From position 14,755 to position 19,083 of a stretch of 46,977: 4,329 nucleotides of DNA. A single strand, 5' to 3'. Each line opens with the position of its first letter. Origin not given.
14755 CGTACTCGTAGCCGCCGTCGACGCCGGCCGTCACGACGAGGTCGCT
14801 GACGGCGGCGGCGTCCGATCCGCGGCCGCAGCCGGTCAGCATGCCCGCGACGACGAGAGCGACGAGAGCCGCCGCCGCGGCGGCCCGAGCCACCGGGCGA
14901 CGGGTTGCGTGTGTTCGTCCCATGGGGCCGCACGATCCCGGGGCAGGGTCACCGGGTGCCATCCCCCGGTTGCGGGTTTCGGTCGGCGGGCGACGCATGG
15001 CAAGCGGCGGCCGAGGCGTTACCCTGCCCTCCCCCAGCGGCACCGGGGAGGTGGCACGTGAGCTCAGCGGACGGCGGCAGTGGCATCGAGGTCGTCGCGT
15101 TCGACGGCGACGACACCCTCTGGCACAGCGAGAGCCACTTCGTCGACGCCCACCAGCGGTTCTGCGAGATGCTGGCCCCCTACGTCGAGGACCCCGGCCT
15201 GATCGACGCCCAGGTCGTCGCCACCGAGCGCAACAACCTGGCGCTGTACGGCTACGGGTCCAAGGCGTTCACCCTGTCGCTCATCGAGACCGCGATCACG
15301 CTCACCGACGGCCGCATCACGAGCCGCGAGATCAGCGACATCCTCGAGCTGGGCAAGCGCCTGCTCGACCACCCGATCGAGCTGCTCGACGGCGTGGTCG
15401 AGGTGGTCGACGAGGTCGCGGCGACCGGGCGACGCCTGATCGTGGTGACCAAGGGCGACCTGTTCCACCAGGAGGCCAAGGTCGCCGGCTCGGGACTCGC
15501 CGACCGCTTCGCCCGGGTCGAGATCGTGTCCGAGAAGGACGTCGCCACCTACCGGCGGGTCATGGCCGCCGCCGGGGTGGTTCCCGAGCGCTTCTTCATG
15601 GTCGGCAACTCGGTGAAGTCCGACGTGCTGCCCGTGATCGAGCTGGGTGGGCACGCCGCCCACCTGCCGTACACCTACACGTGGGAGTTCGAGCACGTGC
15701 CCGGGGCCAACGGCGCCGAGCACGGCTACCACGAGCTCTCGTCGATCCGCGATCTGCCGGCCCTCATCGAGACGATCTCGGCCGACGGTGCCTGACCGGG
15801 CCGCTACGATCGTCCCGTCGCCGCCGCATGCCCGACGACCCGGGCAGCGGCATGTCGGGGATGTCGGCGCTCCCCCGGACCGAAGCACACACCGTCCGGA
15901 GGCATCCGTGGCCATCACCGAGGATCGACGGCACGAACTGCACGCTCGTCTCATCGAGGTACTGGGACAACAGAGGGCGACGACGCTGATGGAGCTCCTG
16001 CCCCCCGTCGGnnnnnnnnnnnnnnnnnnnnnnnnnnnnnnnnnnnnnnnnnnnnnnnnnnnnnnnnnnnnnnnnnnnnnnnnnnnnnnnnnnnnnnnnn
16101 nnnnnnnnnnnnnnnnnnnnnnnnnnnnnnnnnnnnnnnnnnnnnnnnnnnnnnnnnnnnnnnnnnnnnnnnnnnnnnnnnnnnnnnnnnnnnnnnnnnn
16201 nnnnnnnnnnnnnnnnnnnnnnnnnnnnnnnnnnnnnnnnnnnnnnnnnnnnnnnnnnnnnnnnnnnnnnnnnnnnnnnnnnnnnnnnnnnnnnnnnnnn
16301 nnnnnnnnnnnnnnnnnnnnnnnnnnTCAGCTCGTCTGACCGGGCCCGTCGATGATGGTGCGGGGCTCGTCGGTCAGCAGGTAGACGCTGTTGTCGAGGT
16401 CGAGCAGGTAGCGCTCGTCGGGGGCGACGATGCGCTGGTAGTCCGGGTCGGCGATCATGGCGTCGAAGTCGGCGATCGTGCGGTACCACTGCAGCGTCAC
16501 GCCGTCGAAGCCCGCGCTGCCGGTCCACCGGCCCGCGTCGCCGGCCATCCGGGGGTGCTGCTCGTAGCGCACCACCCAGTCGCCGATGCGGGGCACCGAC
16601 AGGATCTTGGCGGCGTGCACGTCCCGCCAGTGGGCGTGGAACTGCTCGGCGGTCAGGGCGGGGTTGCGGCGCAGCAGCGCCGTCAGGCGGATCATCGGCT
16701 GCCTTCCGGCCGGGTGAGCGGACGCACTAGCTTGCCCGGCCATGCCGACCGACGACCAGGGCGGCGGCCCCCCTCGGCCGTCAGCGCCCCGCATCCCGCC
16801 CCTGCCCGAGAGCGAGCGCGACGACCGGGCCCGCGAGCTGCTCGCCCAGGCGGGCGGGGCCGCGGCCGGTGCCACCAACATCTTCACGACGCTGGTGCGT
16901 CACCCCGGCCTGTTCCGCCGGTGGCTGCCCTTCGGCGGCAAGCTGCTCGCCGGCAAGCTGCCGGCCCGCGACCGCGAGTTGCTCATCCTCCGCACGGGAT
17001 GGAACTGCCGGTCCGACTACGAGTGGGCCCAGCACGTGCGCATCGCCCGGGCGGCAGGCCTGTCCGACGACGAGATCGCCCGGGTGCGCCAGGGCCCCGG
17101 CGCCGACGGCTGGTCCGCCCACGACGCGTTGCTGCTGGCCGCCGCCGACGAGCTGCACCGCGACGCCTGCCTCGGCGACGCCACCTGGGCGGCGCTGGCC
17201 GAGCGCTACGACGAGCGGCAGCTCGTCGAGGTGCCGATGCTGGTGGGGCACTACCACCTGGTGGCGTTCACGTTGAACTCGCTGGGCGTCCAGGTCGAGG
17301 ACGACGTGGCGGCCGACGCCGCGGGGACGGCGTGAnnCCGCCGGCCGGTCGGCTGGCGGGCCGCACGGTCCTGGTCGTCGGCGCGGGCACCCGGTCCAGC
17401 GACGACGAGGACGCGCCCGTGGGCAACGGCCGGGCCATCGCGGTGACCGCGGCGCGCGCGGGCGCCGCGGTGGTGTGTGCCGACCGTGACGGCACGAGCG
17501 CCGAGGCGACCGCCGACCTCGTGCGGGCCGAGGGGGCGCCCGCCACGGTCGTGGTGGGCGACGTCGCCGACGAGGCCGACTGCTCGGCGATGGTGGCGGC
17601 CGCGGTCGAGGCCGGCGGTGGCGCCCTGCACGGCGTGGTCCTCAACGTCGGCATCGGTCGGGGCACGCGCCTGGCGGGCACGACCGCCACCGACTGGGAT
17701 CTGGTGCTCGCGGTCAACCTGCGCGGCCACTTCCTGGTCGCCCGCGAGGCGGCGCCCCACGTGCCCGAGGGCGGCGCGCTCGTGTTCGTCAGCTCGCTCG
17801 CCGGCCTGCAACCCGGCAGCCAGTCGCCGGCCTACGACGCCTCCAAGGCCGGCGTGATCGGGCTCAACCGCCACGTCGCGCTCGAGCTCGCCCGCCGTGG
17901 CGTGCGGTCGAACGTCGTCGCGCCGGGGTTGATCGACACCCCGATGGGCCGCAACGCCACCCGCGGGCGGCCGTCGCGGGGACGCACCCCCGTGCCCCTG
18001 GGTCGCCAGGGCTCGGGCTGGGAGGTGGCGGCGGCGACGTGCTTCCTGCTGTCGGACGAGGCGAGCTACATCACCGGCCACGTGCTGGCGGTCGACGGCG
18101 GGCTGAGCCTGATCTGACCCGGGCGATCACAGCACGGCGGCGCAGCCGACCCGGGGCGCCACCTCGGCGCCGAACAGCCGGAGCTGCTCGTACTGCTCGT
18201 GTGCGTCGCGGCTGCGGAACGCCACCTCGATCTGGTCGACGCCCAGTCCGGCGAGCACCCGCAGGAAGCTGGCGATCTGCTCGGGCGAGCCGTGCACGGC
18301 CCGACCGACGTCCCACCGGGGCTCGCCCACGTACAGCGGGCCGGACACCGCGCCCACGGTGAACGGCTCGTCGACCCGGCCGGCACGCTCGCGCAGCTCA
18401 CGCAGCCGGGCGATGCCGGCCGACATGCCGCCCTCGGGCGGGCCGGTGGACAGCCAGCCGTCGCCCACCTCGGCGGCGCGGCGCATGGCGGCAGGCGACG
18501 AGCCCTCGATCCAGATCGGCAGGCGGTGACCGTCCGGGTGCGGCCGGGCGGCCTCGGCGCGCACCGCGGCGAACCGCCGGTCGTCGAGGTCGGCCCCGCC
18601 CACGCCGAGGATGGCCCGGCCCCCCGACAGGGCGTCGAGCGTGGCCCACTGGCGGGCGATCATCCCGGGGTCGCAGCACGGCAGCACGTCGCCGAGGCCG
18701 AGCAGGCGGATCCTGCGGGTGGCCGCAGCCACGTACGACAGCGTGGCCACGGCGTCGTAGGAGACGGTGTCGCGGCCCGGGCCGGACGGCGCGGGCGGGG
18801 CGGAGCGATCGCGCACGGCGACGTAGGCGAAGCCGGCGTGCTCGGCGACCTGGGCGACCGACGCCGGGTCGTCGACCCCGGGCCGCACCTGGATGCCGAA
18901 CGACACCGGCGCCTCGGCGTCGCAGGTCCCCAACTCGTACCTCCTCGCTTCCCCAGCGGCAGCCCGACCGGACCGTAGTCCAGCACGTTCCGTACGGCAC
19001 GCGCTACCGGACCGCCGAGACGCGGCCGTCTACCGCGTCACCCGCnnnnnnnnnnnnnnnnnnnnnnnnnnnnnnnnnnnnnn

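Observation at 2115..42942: Seven copies of a 19-bp palindrome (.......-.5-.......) in front of catabolic operons spread over 40 kb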

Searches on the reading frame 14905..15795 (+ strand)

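Call 8: search_protein_families(library=pfam, proteins=[window:14905-15795:+])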
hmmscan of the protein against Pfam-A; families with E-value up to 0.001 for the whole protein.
window:14905-15795:+ (296 aa): 2 families
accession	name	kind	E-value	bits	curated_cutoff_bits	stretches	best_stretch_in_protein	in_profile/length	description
PF00702.32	Hydrolase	-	1.9e-10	41.9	26.4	1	61-242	1-185/191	haloacid dehalogenase-like hydrolase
PF13419.12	HAD_2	-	0.00082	20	23.8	0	66-237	3-162/178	Haloacid dehalogenase-like hydrolase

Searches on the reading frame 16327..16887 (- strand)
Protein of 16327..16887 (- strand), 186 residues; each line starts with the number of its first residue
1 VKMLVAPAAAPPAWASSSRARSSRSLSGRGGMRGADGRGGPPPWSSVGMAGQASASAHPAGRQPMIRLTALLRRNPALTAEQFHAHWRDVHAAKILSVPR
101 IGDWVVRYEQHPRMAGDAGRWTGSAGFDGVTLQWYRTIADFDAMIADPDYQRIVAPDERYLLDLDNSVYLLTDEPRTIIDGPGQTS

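Call 8: search_protein_families(library=pfam, proteins=[window:16327-16887:-])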
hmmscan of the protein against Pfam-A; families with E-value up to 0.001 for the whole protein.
window:16327-16887:- (186 aa): 1 family
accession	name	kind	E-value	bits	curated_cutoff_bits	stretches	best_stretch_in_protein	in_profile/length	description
PF07110.17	EthD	-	3.2e-15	57.5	22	1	75-164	1-95/96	EthD domain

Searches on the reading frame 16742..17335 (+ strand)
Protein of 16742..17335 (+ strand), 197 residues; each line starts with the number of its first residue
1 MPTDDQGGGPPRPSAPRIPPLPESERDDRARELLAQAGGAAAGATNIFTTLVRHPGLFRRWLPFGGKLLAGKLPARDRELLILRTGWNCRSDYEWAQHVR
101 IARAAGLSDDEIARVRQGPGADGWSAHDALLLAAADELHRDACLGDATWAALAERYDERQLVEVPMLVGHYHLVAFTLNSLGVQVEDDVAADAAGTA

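Call 8: search_protein_families(library=pfam, proteins=[window:16742-17335:+])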
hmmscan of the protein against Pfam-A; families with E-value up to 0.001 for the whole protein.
window:16742-17335:+ (197 aa): 1 family
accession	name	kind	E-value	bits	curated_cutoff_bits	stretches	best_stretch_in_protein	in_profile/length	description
PF02627.25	CMD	-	2e-13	50.6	23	1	55-134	1-82/84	Carboxymuconolactone decarboxylase family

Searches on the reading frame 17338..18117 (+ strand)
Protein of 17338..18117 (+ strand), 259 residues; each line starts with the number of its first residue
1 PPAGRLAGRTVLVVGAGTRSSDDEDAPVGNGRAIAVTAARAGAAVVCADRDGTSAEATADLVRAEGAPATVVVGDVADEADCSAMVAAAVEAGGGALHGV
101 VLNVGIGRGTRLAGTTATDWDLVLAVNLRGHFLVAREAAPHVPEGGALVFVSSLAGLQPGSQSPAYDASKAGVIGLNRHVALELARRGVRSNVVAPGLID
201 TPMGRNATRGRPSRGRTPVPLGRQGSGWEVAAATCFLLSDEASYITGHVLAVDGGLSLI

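Call 8: search_protein_families(library=pfam, proteins=[window:17338-18117:+])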
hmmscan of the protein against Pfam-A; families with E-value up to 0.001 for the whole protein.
window:17338-18117:+ (259 aa): 4 families
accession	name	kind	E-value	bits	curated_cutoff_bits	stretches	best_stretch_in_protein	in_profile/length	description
PF13561.12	adh_short_C2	-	2e-57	194.9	27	1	31-257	9-236/236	Enoyl-(Acyl carrier protein) reductase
PF00106.31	adh_short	-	1.1e-41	143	26.6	1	29-209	11-192/195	short chain dehydrogenase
PF08659.16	KR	-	2.2e-08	34.6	22.6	1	33-170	15-153/180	KR domain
PF23441.1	SDR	-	6.3e-05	22.9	27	1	125-258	120-257/258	SDR-like rossmann domain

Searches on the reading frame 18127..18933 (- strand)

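Call 8: search_protein_families(library=pfam, proteins=[window:18127-18933:-])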
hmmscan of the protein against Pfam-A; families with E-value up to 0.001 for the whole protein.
window:18127-18933:- (268 aa): 1 family
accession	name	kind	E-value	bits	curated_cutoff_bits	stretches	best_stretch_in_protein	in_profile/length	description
PF00296.26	Bac_luciferase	-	2.8e-34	119.3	27.9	2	23-112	25-105/314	Luciferase-like monooxygenase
